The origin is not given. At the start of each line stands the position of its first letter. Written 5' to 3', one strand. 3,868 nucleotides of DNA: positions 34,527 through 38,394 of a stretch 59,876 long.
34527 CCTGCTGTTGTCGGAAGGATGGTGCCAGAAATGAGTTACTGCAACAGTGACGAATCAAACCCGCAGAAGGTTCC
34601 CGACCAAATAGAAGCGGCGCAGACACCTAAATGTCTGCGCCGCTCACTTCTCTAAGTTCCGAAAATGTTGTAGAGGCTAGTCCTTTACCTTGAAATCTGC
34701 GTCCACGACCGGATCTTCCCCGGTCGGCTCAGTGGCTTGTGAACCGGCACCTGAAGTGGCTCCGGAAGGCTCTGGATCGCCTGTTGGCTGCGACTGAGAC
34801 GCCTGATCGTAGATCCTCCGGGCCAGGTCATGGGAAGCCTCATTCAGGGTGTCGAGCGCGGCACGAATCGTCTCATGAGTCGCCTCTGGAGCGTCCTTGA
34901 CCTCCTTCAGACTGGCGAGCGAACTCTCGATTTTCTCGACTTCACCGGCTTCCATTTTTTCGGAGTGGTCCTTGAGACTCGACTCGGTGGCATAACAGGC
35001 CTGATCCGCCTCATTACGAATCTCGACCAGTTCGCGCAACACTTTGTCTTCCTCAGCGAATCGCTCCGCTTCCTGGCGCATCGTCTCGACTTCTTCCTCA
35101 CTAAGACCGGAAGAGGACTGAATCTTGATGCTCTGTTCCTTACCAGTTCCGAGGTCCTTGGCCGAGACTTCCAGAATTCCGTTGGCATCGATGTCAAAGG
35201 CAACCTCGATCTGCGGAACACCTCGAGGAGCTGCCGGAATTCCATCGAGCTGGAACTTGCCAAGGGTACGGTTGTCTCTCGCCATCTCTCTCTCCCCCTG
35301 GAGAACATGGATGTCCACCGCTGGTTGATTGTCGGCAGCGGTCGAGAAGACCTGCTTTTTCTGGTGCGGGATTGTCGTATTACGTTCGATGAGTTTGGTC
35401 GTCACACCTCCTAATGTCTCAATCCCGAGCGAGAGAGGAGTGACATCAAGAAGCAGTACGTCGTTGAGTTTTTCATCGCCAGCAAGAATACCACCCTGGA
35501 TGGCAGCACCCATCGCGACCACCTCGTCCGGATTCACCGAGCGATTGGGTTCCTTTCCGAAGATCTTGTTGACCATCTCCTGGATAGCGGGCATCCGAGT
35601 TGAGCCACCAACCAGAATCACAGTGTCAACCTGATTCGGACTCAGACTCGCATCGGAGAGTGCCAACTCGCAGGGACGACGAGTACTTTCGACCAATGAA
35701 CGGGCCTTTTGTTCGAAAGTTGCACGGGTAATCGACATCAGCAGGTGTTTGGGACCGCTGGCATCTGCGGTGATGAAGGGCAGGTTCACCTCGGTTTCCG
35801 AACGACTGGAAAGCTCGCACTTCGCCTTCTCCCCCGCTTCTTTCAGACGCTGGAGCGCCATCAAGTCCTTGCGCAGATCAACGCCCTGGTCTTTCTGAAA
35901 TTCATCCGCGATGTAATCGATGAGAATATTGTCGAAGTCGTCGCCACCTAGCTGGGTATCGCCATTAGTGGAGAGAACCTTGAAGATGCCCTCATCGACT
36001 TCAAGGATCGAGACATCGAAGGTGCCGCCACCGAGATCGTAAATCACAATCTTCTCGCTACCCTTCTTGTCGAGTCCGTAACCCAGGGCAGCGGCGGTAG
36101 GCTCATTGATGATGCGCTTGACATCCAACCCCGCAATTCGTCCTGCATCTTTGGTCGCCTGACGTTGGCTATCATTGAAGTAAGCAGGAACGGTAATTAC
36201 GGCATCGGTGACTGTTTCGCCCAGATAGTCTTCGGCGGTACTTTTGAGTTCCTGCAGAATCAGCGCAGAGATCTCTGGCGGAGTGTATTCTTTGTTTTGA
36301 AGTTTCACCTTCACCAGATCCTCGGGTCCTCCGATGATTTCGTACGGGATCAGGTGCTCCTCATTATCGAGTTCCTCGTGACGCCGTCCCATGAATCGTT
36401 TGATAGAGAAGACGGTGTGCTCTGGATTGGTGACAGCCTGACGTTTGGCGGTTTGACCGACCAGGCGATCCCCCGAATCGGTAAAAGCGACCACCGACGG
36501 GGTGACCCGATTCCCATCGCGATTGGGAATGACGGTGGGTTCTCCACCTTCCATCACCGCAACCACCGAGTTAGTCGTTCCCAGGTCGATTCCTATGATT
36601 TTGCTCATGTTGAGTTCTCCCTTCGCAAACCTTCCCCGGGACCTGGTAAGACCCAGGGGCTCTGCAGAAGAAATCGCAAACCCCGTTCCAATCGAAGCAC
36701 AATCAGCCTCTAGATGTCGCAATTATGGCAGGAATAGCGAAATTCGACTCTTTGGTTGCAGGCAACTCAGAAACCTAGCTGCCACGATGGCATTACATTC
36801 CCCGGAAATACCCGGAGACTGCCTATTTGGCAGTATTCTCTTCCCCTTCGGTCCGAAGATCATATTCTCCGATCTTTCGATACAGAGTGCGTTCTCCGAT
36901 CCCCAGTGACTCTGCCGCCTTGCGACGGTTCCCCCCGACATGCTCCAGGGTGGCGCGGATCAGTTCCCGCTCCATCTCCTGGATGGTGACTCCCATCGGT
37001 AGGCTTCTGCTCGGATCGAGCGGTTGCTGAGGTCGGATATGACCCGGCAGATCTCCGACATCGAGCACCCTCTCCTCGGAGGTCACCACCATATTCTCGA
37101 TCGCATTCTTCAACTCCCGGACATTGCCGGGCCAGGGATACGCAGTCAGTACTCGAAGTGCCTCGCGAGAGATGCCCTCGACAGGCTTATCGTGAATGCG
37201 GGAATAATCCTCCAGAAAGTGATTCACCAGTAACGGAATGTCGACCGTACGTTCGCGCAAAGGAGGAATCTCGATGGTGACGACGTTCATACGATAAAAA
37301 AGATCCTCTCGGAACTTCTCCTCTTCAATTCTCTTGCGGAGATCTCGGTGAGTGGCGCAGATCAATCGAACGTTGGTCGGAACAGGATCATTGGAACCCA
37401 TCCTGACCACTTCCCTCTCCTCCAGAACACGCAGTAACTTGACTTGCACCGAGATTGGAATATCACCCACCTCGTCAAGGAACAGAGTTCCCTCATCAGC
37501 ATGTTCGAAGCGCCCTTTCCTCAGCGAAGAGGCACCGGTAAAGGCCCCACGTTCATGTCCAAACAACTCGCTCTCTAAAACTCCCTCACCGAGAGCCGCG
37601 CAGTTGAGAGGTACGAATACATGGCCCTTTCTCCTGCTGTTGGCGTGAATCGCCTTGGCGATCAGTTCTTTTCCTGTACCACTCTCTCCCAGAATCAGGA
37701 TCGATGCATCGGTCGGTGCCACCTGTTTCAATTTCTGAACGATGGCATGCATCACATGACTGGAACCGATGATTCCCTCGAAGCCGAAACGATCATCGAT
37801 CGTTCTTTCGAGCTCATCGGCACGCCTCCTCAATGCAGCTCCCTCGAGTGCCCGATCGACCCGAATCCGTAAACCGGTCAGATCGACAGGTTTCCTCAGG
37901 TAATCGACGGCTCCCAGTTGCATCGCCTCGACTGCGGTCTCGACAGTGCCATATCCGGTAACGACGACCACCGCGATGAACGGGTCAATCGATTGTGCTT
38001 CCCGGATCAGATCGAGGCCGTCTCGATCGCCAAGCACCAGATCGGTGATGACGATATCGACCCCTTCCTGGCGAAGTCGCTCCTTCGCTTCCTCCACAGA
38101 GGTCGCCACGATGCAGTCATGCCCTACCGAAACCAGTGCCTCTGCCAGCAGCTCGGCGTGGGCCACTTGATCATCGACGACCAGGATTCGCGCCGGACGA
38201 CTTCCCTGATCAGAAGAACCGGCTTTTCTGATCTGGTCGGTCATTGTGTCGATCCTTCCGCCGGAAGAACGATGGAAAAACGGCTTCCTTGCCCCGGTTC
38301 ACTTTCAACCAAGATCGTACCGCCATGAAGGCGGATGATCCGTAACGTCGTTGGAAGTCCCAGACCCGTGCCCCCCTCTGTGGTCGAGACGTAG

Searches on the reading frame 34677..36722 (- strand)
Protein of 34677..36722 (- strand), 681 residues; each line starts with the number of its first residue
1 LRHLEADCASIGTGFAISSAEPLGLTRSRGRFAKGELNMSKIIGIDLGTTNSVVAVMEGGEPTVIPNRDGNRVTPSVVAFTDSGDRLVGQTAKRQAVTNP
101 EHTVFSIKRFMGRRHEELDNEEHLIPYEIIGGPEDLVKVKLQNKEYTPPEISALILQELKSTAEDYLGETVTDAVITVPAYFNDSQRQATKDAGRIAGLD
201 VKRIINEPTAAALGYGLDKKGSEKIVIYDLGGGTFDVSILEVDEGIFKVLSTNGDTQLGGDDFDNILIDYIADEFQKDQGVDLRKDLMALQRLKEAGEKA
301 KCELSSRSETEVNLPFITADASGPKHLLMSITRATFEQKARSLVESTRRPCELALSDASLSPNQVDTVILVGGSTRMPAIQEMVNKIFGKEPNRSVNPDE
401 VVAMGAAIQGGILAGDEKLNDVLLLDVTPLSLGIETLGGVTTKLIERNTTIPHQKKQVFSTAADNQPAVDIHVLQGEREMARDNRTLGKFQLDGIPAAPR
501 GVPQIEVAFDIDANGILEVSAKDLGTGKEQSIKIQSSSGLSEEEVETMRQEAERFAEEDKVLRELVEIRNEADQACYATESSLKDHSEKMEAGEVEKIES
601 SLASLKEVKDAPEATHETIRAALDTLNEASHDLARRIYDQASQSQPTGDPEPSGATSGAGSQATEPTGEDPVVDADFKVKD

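Call 26: search_protein_families(library=pfam, proteins=[window:34677-36722:-])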
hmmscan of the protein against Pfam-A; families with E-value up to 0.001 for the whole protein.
window:34677-36722:- (681 aa): 3 families
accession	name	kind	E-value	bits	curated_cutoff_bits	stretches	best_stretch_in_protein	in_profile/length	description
PF00012.26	HSP70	-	8.4e-256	850.3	20.6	1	42-638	1-598/599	Hsp70 protein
PF06723.19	MreB_Mbl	-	6.9e-19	68.3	27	1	171-407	93-316/327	MreB/Mbl protein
PF02782.22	FGGY_C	-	0.00092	19.5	27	0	336-412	120-196/198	FGGY family of carbohydrate kinases, C-terminal domain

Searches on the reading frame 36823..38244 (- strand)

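Call 26: search_protein_families(library=pfam, proteins=[window:36823-38244:-])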
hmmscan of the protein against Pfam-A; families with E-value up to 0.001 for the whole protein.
window:36823-38244:- (473 aa): 10 families
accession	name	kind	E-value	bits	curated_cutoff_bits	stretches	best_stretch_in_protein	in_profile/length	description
PF00158.32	Sigma54_activat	-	1.2e-70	237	20.2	1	158-325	1-168/168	Sigma-54 interaction domain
PF25601.1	AAA_lid_14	-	1.6e-27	95.6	27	1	330-410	1-81/87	AAA+ ATPase lid domain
PF00072.30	Response_reg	-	2.9e-22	79.4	30.2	1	20-129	1-110/111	Response regulator receiver domain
PF14532.12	Sigma54_activ_2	-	7.6e-21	75.2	25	1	159-329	1-138/138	Sigma-54 interaction domain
PF02954.25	HTH_8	-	7.9e-14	51.6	22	1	421-461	2-42/42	Bacterial regulatory protein, Fis family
PF07728.20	AAA_5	-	1.2e-06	29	22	1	182-300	2-123/139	AAA domain (dynein-related subfamily)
PF01078.27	Mg_chelatase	-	5.6e-06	26.3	20.3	0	237-298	93-156/207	Magnesium chelatase, subunit ChlI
PF07724.20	AAA_2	-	0.00011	22.7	27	1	180-308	4-133/166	AAA domain (Cdc48 subfamily)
PF20720.3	nSTAND3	-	0.00025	21.2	27.2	0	164-214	2-52/155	Novel STAND NTPase 3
PF00004.35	AAA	-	0.00087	20.2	21.2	0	182-310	1-118/131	ATPase family associated with various cellular activities (AAA)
